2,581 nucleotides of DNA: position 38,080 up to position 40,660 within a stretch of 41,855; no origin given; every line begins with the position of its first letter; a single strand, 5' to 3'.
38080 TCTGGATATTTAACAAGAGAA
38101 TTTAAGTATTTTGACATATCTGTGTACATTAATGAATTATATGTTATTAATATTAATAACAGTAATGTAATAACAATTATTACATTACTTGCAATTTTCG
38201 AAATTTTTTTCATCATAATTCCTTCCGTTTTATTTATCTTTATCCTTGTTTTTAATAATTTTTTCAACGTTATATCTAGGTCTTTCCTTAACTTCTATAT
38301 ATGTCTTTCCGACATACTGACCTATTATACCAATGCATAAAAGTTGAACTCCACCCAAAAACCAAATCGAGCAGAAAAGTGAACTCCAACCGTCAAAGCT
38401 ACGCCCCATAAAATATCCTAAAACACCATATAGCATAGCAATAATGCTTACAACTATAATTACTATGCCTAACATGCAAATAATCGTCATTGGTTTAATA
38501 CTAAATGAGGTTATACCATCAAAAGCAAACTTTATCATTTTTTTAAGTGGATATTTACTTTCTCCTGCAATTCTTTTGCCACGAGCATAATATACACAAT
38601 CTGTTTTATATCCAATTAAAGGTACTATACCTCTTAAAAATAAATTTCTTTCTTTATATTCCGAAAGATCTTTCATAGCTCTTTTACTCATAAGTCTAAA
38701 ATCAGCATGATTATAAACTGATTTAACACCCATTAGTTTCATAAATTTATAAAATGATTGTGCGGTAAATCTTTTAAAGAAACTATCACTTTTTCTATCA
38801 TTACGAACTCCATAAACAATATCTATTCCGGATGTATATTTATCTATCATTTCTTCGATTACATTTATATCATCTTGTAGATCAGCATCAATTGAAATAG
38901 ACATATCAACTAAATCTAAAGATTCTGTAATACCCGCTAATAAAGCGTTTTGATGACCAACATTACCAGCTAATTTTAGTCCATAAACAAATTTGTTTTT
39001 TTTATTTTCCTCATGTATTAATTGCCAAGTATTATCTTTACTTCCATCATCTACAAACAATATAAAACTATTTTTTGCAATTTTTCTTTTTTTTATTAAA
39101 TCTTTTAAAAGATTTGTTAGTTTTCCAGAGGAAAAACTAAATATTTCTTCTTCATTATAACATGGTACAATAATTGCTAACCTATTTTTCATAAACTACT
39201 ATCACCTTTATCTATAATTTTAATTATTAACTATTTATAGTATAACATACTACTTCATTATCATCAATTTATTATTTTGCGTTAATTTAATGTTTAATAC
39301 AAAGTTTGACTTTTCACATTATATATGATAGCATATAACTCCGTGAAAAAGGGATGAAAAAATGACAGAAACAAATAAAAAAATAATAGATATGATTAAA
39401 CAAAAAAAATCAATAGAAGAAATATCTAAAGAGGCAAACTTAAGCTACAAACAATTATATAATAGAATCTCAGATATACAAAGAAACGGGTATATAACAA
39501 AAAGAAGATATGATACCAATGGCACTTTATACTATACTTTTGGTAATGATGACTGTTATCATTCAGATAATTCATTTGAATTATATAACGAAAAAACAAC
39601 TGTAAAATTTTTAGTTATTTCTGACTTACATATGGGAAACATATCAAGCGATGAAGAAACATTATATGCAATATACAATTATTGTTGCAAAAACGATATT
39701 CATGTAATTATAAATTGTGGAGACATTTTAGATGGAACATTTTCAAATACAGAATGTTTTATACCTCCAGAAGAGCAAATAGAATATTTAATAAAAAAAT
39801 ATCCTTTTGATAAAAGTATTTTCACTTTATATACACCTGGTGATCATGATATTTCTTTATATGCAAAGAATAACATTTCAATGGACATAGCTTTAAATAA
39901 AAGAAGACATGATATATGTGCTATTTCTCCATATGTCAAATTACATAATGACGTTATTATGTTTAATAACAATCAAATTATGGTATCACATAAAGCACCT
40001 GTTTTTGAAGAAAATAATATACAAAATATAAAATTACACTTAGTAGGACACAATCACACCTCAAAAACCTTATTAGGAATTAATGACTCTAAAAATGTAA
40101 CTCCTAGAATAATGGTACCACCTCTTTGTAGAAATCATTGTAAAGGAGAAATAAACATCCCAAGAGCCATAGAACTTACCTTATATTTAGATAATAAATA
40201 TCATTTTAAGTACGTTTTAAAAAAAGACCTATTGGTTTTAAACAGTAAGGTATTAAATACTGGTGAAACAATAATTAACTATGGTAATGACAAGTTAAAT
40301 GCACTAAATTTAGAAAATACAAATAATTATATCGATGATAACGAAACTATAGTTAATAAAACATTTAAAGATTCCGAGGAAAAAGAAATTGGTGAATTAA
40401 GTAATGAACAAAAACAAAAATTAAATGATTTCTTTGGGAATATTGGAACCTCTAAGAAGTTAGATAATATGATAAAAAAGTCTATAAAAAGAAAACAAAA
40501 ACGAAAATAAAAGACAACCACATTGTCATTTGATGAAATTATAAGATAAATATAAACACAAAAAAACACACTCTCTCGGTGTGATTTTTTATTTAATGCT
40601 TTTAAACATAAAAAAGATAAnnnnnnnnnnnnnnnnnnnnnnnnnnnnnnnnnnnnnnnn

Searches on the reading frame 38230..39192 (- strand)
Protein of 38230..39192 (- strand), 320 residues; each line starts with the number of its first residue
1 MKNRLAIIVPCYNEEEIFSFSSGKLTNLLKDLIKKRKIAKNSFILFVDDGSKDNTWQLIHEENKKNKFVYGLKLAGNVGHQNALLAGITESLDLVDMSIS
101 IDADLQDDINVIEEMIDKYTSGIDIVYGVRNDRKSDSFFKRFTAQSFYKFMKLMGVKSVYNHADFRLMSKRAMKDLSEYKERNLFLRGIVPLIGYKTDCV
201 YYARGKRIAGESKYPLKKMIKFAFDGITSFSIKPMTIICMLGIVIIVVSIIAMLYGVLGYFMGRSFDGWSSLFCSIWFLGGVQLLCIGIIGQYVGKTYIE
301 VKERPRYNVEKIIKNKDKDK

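Call 8: search_protein_families(library=pfam, proteins=[window:38230-39192:-], max_evalue=0.001)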
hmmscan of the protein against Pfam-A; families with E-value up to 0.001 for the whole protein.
window:38230-39192:- (320 aa): 1 family
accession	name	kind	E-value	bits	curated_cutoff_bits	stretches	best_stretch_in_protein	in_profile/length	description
PF00535.33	Glycos_transf_2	-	6.4e-18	65.7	23.3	1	7-175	2-166/168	Glycosyl transferase family 2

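Call 33: search_protein_families(library=ncbifam, proteins=[window:38230-39192:-], max_evalue=0.001)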
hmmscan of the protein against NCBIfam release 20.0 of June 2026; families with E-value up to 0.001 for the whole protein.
window:38230-39192:- (320 aa): 7 families
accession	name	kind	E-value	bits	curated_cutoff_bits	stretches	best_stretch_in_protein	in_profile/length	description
NF047588.1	GlcsyltransPgfSStrep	equivalog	8.3e-64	215.7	500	1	4-311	2-304/308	glycosyltransferase PgfS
NF007986.1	PRK10714.1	equivalog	1.5e-39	135.9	529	1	4-316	7-315/316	undecaprenyl-phosphate 4-deoxy-4-formamido-L-arabinose transferase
TIGR03937.1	PgaC_IcaA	equivalog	2.3e-09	36.7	422.3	1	4-120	46-151/407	poly-beta-1,6-N-acetyl-D-glucosamine synthase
TIGR04242.1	nodulat_NodC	equivalog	9.7e-07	28.1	550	1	5-120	50-157/395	chitooligosaccharide synthase NodC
NF058614.1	PPMAGASynPpgS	equivalog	7.6e-06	25.5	370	1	7-134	4-117/226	polyprenyl-phospho-N-acetylgalactosaminyl synthase PpgS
NF041875.1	EPS_EpsD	equivalog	2.4e-05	23.9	370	1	23-126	12-111/325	exopolysaccharide biosynthesis glycosyltransferase EpsD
TIGR03111.1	glyc2_xrt_Gpos1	hypoth_equivalog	0.00035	19.5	363.95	1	5-125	51-162/439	TIGR03111 family XrtG-associated glycosyltransferase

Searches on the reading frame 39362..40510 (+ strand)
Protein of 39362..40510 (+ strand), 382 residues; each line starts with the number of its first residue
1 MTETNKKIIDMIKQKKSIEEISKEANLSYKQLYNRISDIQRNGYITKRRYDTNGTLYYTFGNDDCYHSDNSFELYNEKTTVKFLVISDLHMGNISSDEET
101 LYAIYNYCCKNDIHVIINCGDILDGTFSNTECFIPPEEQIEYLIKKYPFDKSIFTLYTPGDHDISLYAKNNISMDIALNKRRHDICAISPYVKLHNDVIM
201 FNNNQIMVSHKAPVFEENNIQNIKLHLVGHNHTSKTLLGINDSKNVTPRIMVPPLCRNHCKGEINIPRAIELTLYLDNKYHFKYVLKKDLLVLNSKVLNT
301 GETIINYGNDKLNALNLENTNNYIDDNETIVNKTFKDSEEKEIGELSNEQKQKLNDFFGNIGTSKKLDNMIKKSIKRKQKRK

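Call 8: search_protein_families(library=pfam, proteins=[window:39362-40510:+], max_evalue=0.001)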
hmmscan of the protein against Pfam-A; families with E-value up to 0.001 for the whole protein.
window:39362-40510:+ (382 aa): 1 family
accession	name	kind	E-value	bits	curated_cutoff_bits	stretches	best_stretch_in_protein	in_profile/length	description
PF00149.33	Metallophos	-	3.6e-07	31.3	21.5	1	82-231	2-188/191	Calcineurin-like phosphoesterase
